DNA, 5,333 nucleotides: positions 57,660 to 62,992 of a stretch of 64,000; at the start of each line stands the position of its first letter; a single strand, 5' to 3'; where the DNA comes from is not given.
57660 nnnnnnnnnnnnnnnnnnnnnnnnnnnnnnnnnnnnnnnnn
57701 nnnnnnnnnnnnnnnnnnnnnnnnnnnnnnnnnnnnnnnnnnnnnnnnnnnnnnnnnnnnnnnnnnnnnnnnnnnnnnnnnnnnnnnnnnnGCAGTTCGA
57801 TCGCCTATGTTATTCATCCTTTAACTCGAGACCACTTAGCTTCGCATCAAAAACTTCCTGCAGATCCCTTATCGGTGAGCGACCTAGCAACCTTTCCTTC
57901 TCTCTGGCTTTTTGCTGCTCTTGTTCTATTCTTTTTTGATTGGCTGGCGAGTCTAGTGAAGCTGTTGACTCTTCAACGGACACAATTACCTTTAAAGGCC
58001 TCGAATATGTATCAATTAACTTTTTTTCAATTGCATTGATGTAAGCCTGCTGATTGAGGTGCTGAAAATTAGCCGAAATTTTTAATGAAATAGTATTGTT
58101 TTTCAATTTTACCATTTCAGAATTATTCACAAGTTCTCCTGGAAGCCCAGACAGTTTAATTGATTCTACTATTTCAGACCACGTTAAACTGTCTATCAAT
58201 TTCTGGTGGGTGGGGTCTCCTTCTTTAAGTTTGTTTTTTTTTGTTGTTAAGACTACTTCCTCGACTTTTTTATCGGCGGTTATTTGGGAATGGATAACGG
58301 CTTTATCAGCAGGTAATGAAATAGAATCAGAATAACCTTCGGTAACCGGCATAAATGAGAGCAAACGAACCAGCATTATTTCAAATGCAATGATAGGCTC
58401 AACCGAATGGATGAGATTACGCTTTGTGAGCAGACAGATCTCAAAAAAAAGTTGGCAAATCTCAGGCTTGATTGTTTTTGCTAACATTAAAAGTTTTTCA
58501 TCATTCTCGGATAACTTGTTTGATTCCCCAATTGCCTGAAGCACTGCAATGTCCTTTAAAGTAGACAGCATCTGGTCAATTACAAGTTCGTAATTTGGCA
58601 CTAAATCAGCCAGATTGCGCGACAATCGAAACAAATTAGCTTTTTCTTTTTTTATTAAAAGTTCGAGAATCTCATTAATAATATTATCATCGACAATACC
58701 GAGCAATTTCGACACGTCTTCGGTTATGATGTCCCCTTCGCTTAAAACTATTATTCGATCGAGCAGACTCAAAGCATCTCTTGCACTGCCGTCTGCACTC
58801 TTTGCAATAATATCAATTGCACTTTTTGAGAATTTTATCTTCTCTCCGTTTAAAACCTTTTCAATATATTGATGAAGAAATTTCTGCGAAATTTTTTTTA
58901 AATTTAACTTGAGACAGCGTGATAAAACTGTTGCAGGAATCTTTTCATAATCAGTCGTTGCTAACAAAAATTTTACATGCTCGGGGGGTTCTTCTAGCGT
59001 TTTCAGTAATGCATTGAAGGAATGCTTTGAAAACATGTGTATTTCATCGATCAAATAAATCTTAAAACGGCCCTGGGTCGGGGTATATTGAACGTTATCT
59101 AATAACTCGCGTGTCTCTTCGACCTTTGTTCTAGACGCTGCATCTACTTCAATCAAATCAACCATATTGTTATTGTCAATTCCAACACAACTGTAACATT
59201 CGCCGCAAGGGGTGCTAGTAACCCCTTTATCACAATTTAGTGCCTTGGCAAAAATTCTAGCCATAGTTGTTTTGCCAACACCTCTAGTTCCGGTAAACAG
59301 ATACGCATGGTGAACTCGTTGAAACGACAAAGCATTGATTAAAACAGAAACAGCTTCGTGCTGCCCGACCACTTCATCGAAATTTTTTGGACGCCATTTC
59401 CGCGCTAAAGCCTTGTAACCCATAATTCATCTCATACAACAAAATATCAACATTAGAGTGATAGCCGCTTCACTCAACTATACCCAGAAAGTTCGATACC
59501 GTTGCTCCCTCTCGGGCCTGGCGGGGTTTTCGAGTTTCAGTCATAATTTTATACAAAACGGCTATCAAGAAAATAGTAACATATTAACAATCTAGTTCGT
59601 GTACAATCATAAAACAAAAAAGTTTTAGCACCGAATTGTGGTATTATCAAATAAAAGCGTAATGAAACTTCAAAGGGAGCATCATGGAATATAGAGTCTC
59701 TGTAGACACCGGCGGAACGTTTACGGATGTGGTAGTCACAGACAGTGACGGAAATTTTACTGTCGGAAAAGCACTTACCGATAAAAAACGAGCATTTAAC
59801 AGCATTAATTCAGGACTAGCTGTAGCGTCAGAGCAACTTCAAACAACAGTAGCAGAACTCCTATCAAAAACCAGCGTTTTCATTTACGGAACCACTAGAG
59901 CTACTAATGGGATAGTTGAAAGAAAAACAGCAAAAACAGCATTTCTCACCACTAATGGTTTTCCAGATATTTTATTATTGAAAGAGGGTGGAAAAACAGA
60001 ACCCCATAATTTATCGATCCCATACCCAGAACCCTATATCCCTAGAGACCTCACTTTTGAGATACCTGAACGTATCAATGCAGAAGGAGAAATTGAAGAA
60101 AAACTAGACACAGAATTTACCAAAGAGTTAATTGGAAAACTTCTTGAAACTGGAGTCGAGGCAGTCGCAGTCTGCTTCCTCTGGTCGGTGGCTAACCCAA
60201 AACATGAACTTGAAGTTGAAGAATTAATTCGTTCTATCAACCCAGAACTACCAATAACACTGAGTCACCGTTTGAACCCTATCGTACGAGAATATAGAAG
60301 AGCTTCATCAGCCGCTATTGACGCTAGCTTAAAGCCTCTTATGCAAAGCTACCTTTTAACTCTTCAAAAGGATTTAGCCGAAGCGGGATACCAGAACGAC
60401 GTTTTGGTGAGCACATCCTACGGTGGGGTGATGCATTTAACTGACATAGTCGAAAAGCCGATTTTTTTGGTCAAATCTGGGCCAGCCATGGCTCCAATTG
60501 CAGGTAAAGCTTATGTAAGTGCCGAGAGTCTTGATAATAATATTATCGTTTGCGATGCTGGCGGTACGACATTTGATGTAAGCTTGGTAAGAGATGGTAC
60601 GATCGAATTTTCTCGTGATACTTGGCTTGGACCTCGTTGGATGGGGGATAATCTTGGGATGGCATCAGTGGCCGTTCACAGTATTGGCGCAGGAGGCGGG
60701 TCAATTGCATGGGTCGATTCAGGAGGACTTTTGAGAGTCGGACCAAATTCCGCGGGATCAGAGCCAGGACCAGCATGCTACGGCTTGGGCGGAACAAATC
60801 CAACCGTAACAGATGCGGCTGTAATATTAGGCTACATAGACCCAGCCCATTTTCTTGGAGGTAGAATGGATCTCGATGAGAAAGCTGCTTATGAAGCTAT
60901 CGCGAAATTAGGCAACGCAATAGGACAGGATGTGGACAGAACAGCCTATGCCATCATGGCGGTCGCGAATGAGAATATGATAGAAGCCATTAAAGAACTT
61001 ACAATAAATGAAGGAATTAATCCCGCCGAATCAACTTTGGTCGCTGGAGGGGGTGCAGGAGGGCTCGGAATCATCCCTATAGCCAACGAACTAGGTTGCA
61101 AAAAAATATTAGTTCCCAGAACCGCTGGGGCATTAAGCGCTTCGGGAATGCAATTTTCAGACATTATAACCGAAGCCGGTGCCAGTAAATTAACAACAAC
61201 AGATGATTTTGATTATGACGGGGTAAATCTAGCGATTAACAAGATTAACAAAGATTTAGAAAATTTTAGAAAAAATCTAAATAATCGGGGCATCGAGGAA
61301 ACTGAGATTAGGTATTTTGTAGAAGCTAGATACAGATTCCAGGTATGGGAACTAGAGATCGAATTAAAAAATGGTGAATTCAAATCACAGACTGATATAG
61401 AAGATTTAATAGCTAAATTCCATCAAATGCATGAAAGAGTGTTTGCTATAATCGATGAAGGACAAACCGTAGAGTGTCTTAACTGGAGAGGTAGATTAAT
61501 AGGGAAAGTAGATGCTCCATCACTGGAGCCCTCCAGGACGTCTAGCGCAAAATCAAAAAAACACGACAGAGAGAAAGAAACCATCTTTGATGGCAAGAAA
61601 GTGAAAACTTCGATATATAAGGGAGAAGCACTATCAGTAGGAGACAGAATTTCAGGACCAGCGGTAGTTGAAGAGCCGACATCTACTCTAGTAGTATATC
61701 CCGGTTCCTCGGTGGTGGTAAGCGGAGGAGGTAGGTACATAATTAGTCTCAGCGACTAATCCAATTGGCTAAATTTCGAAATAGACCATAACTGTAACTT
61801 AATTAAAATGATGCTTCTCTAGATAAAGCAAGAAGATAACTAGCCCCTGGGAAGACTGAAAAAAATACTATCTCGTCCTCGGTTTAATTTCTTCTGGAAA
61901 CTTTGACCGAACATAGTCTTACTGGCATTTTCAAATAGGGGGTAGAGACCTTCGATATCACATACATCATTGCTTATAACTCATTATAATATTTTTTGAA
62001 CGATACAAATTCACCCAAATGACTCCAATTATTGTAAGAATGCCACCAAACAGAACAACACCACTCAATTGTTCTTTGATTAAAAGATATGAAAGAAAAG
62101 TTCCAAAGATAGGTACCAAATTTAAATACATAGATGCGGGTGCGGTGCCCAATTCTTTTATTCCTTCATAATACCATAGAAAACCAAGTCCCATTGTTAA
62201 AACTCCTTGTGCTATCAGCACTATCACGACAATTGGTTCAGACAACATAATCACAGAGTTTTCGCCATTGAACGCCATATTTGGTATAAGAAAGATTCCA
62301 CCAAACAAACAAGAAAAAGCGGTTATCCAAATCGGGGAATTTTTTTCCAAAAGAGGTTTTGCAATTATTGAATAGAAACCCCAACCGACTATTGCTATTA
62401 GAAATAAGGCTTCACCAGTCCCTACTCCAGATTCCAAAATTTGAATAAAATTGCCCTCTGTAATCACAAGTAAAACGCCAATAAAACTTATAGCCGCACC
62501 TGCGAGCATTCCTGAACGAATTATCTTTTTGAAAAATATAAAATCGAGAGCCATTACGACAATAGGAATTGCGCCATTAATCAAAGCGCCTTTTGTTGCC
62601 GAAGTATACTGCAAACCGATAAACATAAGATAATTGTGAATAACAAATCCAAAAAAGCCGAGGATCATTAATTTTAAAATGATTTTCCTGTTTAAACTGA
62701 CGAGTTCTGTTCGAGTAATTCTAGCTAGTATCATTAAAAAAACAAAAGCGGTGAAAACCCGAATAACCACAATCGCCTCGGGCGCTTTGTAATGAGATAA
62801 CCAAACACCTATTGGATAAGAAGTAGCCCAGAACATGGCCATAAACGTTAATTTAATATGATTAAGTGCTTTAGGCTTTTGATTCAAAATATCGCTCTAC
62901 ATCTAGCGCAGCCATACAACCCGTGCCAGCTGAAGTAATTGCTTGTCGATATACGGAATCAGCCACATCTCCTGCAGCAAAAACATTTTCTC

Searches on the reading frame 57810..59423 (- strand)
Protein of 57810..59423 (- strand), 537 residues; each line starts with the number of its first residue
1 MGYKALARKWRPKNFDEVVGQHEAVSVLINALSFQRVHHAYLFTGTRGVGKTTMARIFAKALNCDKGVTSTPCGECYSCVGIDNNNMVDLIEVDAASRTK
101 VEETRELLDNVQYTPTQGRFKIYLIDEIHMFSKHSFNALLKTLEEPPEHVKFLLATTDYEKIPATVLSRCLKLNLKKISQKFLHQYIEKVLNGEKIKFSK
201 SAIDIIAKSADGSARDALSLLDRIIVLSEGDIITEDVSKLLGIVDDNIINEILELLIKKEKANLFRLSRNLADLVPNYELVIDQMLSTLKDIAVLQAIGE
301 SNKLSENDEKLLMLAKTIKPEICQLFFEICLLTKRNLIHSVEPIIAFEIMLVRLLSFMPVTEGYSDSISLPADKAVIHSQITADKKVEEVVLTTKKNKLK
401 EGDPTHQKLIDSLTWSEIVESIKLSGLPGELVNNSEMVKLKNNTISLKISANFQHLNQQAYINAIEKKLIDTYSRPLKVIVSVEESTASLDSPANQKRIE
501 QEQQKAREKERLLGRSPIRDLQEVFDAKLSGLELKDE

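Call 79: search_protein_families(library=pfam, proteins=[window:57810-59423:-], max_evalue=0.00001)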
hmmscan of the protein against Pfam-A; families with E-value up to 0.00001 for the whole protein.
window:57810-59423:- (537 aa): 8 families
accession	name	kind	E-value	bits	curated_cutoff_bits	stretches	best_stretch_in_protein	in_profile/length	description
PF13177.12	DNA_pol3_delta2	-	2.1e-43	148.5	27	1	21-178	2-160/161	DNA polymerase III, delta subunit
PF22608.2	DNAX_ATPase_lid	-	1.4e-13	50.8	27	1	184-230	3-49/49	DNA polymerase III clamp loader subunit, ATPase lid domain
PF12170.13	DNA_pol3_tau_5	-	4.7e-12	46.7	28.8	1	414-529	23-137/142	DNA polymerase III tau subunit V interacting with alpha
PF12169.13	DNA_pol3_gamma3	-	6.4e-12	45.9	24.4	1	234-356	3-129/143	DNA polymerase III subunits gamma and tau domain III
PF00004.35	AAA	-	9.9e-12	45.9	21.2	1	42-171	2-124/131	ATPase family associated with various cellular activities (AAA)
PF05496.18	RuvB_N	-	1.4e-07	31.8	27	1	11-73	2-68/159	Holliday junction DNA helicase RuvB P-loop domain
PF13401.12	AAA_22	-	7e-06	26.8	27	0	41-157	8-123/130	AAA domain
PF07728.20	AAA_5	-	7.8e-06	26.4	22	0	42-147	3-94/139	AAA domain (dynein-related subfamily)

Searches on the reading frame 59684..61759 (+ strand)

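Call 79: search_protein_families(library=pfam, proteins=[window:59684-61759:+], max_evalue=0.00001)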
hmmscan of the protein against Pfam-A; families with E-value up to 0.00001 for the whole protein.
window:59684-61759:+ (691 aa): 3 families
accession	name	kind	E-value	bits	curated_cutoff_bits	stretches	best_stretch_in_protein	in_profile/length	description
PF01968.24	Hydantoinase_A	-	7e-77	259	22.9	1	206-497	1-290/291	Hydantoinase/oxoprolinase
PF05378.19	Hydant_A_N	-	3.2e-42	144.7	25.2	1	4-185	1-175/176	Hydantoinase/oxoprolinase N-terminal region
PF19278.4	Hydant_A_C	-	9.3e-17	61.5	21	1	526-679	27-182/193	Hydantoinase/oxoprolinase C-terminal domain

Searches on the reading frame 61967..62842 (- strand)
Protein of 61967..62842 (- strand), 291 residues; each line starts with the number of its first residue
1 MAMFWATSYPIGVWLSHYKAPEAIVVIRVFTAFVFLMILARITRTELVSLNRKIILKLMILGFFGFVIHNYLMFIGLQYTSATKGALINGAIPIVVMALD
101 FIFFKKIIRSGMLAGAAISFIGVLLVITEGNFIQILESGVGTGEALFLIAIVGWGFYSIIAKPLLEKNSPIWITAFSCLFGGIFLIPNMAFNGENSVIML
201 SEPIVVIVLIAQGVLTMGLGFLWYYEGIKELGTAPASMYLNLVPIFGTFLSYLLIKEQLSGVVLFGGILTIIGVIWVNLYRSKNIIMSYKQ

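Call 79: search_protein_families(library=pfam, proteins=[window:61967-62842:-], max_evalue=0.00001)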
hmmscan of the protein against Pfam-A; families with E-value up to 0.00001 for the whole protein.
window:61967-62842:- (291 aa): 1 family
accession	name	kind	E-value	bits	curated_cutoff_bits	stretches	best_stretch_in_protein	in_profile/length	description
PF00892.27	EamA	-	1.6e-41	142.2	28.2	2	143-278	3-134/135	EamA-like transporter family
